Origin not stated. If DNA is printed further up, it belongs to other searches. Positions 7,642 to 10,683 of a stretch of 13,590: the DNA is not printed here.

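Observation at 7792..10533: Atypical multi-domain architecture of the HerA-like ATPase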

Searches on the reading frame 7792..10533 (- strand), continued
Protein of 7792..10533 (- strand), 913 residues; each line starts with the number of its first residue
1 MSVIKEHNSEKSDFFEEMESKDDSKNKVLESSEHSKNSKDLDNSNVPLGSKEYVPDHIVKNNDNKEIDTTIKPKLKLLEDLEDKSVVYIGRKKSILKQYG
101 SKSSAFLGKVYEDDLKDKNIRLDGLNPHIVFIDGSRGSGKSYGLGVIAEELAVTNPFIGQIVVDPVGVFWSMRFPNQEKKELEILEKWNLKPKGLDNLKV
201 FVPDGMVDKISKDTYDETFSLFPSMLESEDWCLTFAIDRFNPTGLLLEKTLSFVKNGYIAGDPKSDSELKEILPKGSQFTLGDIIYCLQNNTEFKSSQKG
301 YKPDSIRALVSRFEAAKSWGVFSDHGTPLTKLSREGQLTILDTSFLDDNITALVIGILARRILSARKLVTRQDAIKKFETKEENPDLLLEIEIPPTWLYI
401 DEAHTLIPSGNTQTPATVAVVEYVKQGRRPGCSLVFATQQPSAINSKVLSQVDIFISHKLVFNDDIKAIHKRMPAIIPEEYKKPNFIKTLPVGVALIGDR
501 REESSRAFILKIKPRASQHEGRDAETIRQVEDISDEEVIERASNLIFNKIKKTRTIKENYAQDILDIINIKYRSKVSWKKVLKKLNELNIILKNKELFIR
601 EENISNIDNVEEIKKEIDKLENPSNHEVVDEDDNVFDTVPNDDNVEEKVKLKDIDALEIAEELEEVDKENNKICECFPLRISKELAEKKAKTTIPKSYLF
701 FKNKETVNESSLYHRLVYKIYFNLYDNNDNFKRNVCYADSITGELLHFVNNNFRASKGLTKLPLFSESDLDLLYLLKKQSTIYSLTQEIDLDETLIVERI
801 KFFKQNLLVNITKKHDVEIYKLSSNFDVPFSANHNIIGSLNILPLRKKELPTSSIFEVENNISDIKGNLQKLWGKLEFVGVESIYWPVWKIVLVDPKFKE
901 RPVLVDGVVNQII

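Call 10: search_protein_families(library=pfam, proteins=[P0046, P0058, P0054, P0117, P0071], max_evalue=0.01)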
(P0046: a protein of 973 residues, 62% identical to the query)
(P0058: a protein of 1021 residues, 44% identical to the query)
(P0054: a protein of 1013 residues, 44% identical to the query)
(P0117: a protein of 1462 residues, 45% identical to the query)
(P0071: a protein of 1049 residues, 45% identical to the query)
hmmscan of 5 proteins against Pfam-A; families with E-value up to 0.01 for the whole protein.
P0046 (973 aa): 8 families
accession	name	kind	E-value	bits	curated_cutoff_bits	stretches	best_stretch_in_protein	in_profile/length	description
PF01935.23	DUF87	-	5.3e-17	63.1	23.2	1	234-456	28-219/220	Helicase HerA, central domain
PF01978.25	TrmB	-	2.6e-07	30.8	25.6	1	818-879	2-63/68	Sugar-specific transcriptional regulator TrmB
PF05872.18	HerA_C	-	8.8e-05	21.8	22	1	474-600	246-373/502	Helicase HerA-like C-terminal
PF00004.35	AAA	-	0.00012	23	21.2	0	468-548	41-128/131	ATPase family associated with various cellular activities (AAA)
PF06414.18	Zeta_toxin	-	0.00084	19.3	22.3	1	218-266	6-50/199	Zeta toxin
PF05127.21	NAT10_TcmA_helicase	-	0.0017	18.7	22.7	0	234-266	2-33/176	RNA cytidine acetyltransferase NAT10/TcmA, helicase domain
PF13412.12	HTH_24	-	0.0039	17.2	21.9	0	838-868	18-48/48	Winged helix-turn-helix DNA-binding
PF05707.18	Zot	-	0.0052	16.7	20.3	0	487-541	83-137/197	Zonular occludens toxin (Zot)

P0058 (1021 aa): 8 families
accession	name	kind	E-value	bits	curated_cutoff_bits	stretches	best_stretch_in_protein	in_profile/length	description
PF01935.23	DUF87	-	1.6e-15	58.2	23.2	1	225-475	2-220/220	Helicase HerA, central domain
PF05872.18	HerA_C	-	2.1e-06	27.1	22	1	505-608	257-361/502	Helicase HerA-like C-terminal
PF01978.25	TrmB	-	6.6e-06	26.3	25.6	1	871-923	4-58/68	Sugar-specific transcriptional regulator TrmB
PF03413.25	PepSY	-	8.4e-06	26.4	24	0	993-1020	31-58/60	Peptidase propeptide and YPEB domain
PF06414.18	Zeta_toxin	-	0.00071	19.5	22.3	1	234-282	5-49/199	Zeta toxin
PF05127.21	NAT10_TcmA_helicase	-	0.00097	19.5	22.7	0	251-275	2-26/176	RNA cytidine acetyltransferase NAT10/TcmA, helicase domain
PF00004.35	AAA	-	0.0014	19.5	21.2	0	498-567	57-127/131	ATPase family associated with various cellular activities (AAA)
PF24033.1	DUF7342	-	0.0051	17.2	31.6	0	880-923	10-53/150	Family of unknown function (DUF7342)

P0054 (1013 aa): 10 families
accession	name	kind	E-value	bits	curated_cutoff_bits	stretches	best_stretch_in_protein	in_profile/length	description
PF01935.23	DUF87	-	9.1e-18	65.6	23.2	1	245-482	13-220/220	Helicase HerA, central domain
PF05872.18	HerA_C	-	2e-08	33.8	22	1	510-742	255-480/502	Helicase HerA-like C-terminal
PF13463.12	HTH_27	-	2.5e-06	28.1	22.2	1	865-915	1-54/68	Winged helix DNA-binding domain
PF01978.25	TrmB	-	0.00011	22.5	25.6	1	862-915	3-58/68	Sugar-specific transcriptional regulator TrmB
PF22381.2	Staph_reg_Sar_Rot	-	0.00024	21.6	27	1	859-915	6-64/85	Transcriptional regulator SarA/Rot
PF00004.35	AAA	-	0.00068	20.5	21.2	0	505-574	57-127/131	ATPase family associated with various cellular activities (AAA)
PF01047.28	MarR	-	0.00071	19.9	24.6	1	879-915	17-53/59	MarR family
PF03308.22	MeaB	-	0.0034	16.9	23.1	0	252-292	32-72/273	Methylmalonyl Co-A mutase-associated GTPase MeaB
PF05127.21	NAT10_TcmA_helicase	-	0.0037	17.6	22.7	0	258-288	2-31/176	RNA cytidine acetyltransferase NAT10/TcmA, helicase domain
PF06414.18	Zeta_toxin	-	0.0049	16.8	22.3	0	243-291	7-51/199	Zeta toxin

P0117 (1462 aa): 4 families
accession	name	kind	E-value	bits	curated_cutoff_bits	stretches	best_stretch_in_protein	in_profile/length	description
PF14890.11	Intein_splicing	-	3.8e-23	82.4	35.8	1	279-707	2-155/155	Intein splicing domain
PF14528.11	LAGLIDADG_3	-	9.2e-22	77.6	22.5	1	496-581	2-82/82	LAGLIDADG-like domain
PF01935.23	DUF87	-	1.4e-07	32.3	23.2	1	708-923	37-220/220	Helicase HerA, central domain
PF05872.18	HerA_C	-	3.4e-06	26.4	22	1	949-1065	253-370/502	Helicase HerA-like C-terminal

P0071 (1049 aa): 10 families
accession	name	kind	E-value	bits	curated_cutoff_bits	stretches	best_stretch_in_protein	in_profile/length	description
PF01935.23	DUF87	-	3.3e-16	60.5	23.2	1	275-525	2-219/220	Helicase HerA, central domain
PF05872.18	HerA_C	-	1.1e-05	24.7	22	1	554-638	255-339/502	Helicase HerA-like C-terminal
PF00004.35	AAA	-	9.3e-05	23.3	21.2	0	549-618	57-127/131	ATPase family associated with various cellular activities (AAA)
PF25212.1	HVO_A0114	-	0.00026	21.2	27.6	1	899-956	20-80/84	HVO_A0114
PF06414.18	Zeta_toxin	-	0.0011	18.9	22.3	1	289-335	9-51/199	Zeta toxin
PF01637.24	ATPase_2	-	0.0019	18.5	33.2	0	293-343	16-64/225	ATPase domain predominantly from Archaea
PF24883.2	NPHP3_N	-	0.003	18.2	24.8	0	295-330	20-55/164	Nephrocystin 3, N-terminal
PF17783.7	CvfB_WH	-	0.0046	17.2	22.9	0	920-948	25-53/58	CvfB-like winged helix domain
PF05127.21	NAT10_TcmA_helicase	-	0.0059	16.9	22.7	0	302-333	2-32/176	RNA cytidine acetyltransferase NAT10/TcmA, helicase domain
PF13173.12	AAA_14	-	0.0084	16.5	27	0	298-327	3-31/129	AAA domain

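Call 17: find_encoding_contigs(protein=P0017, flank=6000, max_places=2)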
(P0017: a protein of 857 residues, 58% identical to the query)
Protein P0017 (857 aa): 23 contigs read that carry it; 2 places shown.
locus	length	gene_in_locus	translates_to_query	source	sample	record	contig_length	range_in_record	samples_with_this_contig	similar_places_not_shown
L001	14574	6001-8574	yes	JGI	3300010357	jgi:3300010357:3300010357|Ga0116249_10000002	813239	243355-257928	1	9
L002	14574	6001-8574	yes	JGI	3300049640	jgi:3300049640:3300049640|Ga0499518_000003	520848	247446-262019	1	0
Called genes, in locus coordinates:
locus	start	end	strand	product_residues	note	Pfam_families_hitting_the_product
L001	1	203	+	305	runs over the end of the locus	-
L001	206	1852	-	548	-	PF06418:CTP_synth_N, PF00117:GATase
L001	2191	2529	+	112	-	PF01588:tRNA_bind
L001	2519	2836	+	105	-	PF14358:DUF4405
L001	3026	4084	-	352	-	PF21088:MS_channel_1st, PF00924:MS_channel_2nd, PF21082:MS_channel_3rd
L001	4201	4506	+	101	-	PF01741:MscL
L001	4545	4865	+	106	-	-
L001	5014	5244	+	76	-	PF13619:KTSC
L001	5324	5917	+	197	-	PF13482:RNase_H_2 (faint)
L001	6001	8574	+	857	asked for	PF01935:DUF87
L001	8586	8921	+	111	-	PF00352:TBP (weak)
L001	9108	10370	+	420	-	PF00079:Serpin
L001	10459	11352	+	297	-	-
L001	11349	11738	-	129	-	PF04307:YdjM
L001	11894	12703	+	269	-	PF02673:BacA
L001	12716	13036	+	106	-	PF00085:Thioredoxin, PF13098:Thioredoxin_2, PF13905:Thioredoxin_8 (faint)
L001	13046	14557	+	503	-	PF02885:Glycos_trans_3N, PF00591:Glycos_transf_3, PF07831:PYNP_C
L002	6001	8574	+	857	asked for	PF01935:DUF87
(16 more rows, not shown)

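Call 18: find_encoding_contigs(protein=P0071, flank=6000, max_places=2)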
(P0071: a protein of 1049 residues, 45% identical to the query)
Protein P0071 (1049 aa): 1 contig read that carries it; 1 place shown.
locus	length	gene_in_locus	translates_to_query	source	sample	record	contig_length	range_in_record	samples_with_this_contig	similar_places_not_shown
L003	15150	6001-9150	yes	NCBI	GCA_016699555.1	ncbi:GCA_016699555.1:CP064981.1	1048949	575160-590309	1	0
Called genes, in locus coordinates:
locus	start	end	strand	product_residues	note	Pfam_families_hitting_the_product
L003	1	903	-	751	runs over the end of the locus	-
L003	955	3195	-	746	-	-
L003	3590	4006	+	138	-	PF11969:DcpS_C, PF01230:HIT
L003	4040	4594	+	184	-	-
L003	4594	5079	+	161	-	-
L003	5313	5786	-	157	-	-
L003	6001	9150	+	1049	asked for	PF01935:DUF87, PF05872:HerA_C (faint)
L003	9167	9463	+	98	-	-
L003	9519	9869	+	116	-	PF12089:DUF3566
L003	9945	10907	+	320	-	PF00188:CAP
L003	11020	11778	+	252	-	PF01145:Band_7, PF13421:Band_7_1 (weak)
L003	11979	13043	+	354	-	-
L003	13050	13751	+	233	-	-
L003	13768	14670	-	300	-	-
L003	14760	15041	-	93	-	PF00935:Ribosomal_L44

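Call 19: find_encoding_contigs(protein=P0003, flank=6000, max_places=2)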
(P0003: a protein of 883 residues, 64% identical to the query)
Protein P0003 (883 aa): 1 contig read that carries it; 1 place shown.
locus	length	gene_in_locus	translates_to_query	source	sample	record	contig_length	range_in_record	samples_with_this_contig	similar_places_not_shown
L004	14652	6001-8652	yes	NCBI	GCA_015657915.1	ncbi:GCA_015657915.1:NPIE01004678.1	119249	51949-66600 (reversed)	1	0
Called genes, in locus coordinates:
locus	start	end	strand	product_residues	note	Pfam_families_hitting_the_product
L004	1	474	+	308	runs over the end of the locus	PF01207:Dus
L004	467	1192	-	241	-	-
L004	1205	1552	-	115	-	PF04472:SepF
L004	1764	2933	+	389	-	PF22025:ThiI_fer, PF02926:THUMP, PF02568:ThiI, PF03054:tRNA_Me_trans (weak), PF06508:QueC (faint)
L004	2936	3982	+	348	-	PF01171:ATP_bind_3 (weak), PF02540:NAD_synthase (weak), PF03054:tRNA_Me_trans, PF20259:tRNA_Me_trans_M, PF20258:tRNA_Me_trans_C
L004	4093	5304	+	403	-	PF01637:ATPase_2, PF13191:AAA_16 (weak), PF00931:NB-ARC (faint), PF13401:AAA_22, PF00004:AAA, PF05729:NACHT (faint), PF22703:Cdc6_lid, PF09079:WHD_Cdc6, +1 more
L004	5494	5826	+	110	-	PF01588:tRNA_bind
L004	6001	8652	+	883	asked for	PF01935:DUF87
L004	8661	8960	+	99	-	-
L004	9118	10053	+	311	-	-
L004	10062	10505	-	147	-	PF04307:YdjM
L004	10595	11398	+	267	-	PF02673:BacA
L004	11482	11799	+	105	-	PF00085:Thioredoxin, PF00578:AhpC-TSA (weak), PF13098:Thioredoxin_2, PF13905:Thioredoxin_8 (weak)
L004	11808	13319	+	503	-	PF02885:Glycos_trans_3N, PF00591:Glycos_transf_3, PF07831:PYNP_C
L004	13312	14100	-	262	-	PF00398:RrnaAD, PF01135:PCMT (weak), PF13649:Methyltransf_25 (weak)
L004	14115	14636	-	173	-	PF04919:DUF655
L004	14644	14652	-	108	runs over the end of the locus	-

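Call 22: find_encoding_contigs(protein=P0095, flank=6000, max_places=1)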
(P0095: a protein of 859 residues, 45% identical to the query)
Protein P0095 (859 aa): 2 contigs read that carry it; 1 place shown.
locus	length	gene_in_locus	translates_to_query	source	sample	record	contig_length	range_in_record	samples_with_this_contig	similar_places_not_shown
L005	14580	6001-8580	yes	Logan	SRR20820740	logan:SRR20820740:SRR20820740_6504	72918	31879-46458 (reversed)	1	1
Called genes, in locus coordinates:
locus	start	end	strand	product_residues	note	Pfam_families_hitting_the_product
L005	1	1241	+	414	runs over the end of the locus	PF00330:Aconitase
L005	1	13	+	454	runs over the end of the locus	PF00682:HMGL-like, PF22617:HCS_D2, PF01037:AsnC_trans_reg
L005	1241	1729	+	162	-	PF00694:Aconitase_C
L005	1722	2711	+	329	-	PF00180:Iso_dh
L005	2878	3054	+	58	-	-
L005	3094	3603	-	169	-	PF02778:tRNA_int_endo_N, PF01974:tRNA_int_endo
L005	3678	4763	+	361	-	PF00579:tRNA-synt_1b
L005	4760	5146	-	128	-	-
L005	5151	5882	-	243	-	-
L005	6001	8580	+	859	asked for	PF01935:DUF87, PF03413:PepSY (faint)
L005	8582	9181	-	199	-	PF24894:Hexapep_GlmU (faint), PF25084:LbH_EIF2B, PF14602:Hexapep_2 (faint), PF00132:Hexapep, PF25087:GMPPB_C, PF00132:Hexapep (weak)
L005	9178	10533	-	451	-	PF02878:PGM_PMM_I, PF02879:PGM_PMM_II, PF02880:PGM_PMM_III, PF00408:PGM_PMM_IV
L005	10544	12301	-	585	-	PF13230:GATase_4 (weak), PF13522:GATase_6, PF13537:GATase_7, PF01380:SIS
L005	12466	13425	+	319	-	PF05124:S_layer_C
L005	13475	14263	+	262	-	-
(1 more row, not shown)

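Call 23: find_encoding_contigs(protein=P0099, flank=6000, max_places=1)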
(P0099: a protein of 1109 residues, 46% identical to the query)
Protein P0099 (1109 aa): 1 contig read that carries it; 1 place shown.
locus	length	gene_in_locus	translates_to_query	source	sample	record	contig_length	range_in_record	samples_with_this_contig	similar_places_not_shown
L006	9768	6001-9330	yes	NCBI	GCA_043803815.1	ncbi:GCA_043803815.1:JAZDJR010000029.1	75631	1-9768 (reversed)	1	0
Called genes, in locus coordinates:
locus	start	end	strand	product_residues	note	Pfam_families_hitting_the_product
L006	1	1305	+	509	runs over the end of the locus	-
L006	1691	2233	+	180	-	-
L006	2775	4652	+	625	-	PF01336:tRNA_anti-codon (faint), PF01368:DHH (weak)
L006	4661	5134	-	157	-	PF00156:Pribosyltran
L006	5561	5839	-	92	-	-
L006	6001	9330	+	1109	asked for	PF01935:DUF87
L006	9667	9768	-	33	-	PF09853:DUF2080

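Call 30: predict_structure(alignment_id=A1)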
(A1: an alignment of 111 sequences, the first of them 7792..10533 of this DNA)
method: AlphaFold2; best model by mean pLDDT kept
length: 913 residues; sequences in the alignment: 111
mean_pLDDT: 83.5   pTM: 0.57
mean pLDDT of the five models: 83.5, 83.0, 82.7, 82.6, 82.3
residues with pLDDT >= 90: 619; 70-90: 125; 50-70: 22; < 50: 147
segments of 3 or more residues with pLDDT < 50: 1-13, 15-65, 377-382, 522-531, 603-669
pLDDT, mean of each block of 10 residues (from residue 1): 34 44 34 32 36 44 53 92 97 93 95 95 94 93 96 94 93 93 95 96 95 92 95 96 96 97 89 93 97 89 96 96 93 95 96 97 91 60 68 93 92 94 91 95 93 96 93 88 95 95 93 91 41 82 91 88 86 87 93 90 48 40 35 30 32 33 42 91 97 77 82 98 94 97 96 94 95 95 93 93 95 92 95 94 93 94 97 95 98 92 96 93
secondary structure, 60 per line:
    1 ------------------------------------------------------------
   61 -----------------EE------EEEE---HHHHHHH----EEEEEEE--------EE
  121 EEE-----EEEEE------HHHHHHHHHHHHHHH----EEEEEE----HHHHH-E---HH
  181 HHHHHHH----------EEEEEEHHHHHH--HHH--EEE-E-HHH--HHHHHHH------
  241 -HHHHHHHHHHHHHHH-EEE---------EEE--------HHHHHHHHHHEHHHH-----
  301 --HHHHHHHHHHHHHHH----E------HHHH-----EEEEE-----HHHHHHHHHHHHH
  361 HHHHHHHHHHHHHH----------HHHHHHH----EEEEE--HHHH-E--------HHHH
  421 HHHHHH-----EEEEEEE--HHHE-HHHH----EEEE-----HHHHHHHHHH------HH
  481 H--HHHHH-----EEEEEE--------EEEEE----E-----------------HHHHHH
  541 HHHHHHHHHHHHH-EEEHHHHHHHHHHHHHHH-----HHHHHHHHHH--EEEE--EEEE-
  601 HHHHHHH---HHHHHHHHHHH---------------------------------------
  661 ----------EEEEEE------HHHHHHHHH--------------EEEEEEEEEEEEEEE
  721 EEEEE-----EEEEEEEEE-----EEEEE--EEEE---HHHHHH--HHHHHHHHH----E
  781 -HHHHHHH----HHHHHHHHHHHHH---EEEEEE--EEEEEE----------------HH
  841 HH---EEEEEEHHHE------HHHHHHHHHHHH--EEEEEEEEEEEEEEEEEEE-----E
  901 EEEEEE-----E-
elements in order (helices of 4 or more, strands of 3 or more residues): E86-89 H93-99 E104-110 E119-123 E129-133 H140-154 E159-164 H169-173 H179-187 E198-203 H204-209 E217-219 H228-234 H242-256 E258-260 E270-272 H281-290 H292-295 H303-317 H329-332 E338-342 H348-374 H385-391 E396-400 H403-406 H417-426 E432-438 H446-449 E454-457 H463-472 H484-488 E494-499 E508-512 H535-553 E555-557 H558-572 H578-587 E590-593 E596-599 H601-607 H611-621 E671-676 H683-691 E706-725 E731-739 E745-749 E752-755 H759-764 H767-775 H782-788 H793-805 E809-814 E817-822 H839-842 E846-851 H862-873 E876-894 E900-906
